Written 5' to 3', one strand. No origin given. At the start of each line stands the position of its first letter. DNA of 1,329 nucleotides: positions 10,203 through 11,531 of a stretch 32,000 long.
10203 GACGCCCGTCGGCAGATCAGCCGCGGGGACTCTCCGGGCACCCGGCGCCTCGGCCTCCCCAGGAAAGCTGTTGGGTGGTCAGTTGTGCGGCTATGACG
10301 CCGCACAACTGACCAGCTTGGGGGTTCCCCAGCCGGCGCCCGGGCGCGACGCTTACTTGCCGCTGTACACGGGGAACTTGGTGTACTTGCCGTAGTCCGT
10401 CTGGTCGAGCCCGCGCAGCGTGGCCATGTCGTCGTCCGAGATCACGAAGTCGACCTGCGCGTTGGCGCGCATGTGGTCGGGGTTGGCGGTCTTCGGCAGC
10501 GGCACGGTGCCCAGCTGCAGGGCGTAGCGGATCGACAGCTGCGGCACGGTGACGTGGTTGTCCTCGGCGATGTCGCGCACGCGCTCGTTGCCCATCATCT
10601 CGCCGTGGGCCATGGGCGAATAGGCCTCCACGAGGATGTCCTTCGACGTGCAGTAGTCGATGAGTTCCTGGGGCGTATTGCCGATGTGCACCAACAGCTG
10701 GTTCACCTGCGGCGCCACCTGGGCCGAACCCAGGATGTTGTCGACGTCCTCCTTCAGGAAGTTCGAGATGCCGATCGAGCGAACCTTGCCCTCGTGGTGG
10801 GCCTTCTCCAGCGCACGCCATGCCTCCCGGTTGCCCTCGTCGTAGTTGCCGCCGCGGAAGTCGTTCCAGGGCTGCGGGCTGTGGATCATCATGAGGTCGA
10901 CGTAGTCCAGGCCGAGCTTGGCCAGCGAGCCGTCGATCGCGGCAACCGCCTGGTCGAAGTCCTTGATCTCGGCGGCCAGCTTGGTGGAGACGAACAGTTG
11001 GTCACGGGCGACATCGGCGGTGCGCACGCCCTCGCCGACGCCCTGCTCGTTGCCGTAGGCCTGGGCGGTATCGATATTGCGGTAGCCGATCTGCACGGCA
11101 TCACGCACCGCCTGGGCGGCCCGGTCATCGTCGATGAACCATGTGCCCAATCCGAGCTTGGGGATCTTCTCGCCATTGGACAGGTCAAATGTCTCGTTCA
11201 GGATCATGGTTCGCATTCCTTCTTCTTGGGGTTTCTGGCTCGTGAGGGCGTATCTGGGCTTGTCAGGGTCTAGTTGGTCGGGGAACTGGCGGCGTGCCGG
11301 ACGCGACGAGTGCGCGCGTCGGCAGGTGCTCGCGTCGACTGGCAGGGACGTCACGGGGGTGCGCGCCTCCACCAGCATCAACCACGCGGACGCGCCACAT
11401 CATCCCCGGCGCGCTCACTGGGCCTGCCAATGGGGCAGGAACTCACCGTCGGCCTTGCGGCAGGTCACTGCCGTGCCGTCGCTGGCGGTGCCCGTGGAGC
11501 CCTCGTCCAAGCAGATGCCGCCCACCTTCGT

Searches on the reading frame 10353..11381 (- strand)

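Call 108: search_protein_families(library=pfam, proteins=[window:10353-11381:-], max_evalue=0.001)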
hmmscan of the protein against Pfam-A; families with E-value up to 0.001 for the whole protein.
window:10353-11381:- (342 aa): 1 family
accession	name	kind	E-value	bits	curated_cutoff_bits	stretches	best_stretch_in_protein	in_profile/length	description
PF00248.27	Aldo_ket_red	-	2e-48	165.4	24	1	75-325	1-289/291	Aldo/keto reductase family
